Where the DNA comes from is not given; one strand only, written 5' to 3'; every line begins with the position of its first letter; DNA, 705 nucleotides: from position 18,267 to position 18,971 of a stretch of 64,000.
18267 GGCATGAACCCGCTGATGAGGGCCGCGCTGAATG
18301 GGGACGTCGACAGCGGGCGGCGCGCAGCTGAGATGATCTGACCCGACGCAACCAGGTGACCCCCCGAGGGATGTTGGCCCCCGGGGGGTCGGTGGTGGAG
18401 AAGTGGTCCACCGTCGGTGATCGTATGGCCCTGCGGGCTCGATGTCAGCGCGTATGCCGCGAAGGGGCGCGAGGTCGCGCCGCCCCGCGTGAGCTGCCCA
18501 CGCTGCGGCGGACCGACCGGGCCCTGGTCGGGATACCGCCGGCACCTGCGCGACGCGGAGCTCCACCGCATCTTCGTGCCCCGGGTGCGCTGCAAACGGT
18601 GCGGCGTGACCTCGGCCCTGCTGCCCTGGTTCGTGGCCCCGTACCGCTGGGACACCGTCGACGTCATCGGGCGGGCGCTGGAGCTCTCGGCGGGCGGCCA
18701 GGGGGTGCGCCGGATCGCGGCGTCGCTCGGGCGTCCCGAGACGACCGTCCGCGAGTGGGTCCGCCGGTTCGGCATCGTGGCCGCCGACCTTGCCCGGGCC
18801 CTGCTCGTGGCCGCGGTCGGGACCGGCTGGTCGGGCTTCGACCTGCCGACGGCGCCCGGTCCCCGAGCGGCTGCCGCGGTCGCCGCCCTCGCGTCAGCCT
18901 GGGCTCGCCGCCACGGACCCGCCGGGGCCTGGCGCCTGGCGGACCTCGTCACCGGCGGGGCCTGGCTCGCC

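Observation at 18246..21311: Compact three-gene TG...CA transposon with exactly defined ends and a Zn-finger/HTH accessory gene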

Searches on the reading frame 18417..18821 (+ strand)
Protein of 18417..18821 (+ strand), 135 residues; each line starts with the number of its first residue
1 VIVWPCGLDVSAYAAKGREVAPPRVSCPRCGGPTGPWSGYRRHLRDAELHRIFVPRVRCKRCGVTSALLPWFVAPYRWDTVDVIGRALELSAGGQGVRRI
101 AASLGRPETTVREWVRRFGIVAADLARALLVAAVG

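Call 113: predict_structure(alignment_id=A8)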
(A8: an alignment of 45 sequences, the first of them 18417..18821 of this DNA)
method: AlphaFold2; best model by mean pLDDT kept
length: 135 residues; sequences in the alignment: 45
mean_pLDDT: 90.8   pTM: 0.77
mean pLDDT of the five models: 90.8, 90.8, 90.1, 87.5, 85.2
residues with pLDDT >= 90: 103; 70-90: 29; 50-70: 3; < 50: 0
segments of 3 or more residues with pLDDT < 50: none
pLDDT, mean of each block of 10 residues (from residue 1): 91 95 93 95 94 96 96 88 92 94 95 88 74 72
secondary structure, 60 per line:
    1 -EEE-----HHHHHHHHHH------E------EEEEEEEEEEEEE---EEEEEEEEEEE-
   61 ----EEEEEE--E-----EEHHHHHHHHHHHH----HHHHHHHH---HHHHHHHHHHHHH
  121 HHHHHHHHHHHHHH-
elements in order: E2-4 H10-19 E33-45 E49-59 E65-70 H81-92 H97-104 H108-134

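Call 115: fold_search(model_id=the predicted structure, library=pdb)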
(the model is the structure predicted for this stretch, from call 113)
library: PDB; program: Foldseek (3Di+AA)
matches with E <= 10: 900; with E <= 0.001: 0
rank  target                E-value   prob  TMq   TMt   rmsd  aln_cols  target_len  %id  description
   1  2x48_A                6.1e-02  0.99  0.26  0.64  10.6        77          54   21  ORF 55 from Sulfolobus islandicus rudivirus 1 (released 2010-07-21)
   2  6ugl_A                1.6e-01  0.44  0.27  0.17  15.6        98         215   15  Vibrio cholerae quorum-sensing receptor VqmA bound to its autoinducer ligand DPO (released 2020-01-29)
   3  8t5l                  1.9e-01  0.18  0.22  0.18  10.7        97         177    9  Crystal structure of STING CTD in complex with 2'3'-cGAMP (released 2023-07-12)
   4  7ob3                  2.2e-01  0.15  0.23  0.19  12.5       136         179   10  hSTING in complex with 3',3'-c-di-araAMP (released 2022-05-04)
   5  4qxo                  2.2e-01  0.13  0.23  0.18  11.3       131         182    9  Crystal structure of hSTING(group2) in complex with DMXAA (released 2014-09-10)
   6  1qyp_MODEL_1_A        2.4e-01  0.60  0.21  0.46   7.1        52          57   21  THERMOCOCCUS CELER RPB9, NMR, 25 STRUCTURES (released 1997-12-24)
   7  6s26_A                2.4e-01  0.20  0.23  0.18  10.4        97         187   11  Crystal structure of human wild type STING in complex with 2'-3'-cyclic-GMP-7-deaza-AMP (released 2019-11-27)
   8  8orw                  2.4e-01  0.18  0.22  0.18  10.3        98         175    9  Crystal structure of human STING in complex with the agonist MD1203 (released 2023-12-20)
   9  6dnk                  2.5e-01  0.21  0.23  0.19  10.2        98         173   10  Human Stimulator of Interferon Genes (released 2019-03-13)
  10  4loj_B                2.5e-01  0.20  0.24  0.19  11.6        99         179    7  Crystal structure of mSting in complex with c[G(2',5')pA(3',5')p] (released 2013-08-14)
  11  4e2z                  2.7e-01  0.47  0.27  0.10   9.7        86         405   15  X-ray Structure of the H225N mutant of TcaB9, a C-3'-Methyltransferase, in Complex with S-Adenosyl-L-Homocysteine and Su (released 2012-04-25)
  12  6iyf_A                2.7e-01  0.18  0.25  0.19  12.3       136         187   11  Structure of pSTING complex (released 2019-06-19)
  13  2qkd                  2.7e-01  0.18  0.22  0.09  13.4       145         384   13  Crystal structure of tandem ZPR1 domains (released 2007-08-07)
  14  4e30                  2.9e-01  0.41  0.26  0.10   9.8        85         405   15  X-ray Structure of the H181N/E224Q double mutant of TcaB9, a C-3'-Methyltransferase, in Complex with S-Adenosyl-L-Homocy (released 2012-04-25)
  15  4e2w                  3.1e-01  0.35  0.25  0.10   9.6        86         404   16  X-ray Structure of the H181N mutant of TcaB9, a C-3'-Methyltransferase, in Complex with S-Adenosyl-L-Homocysteine and Su (released 2012-04-25)
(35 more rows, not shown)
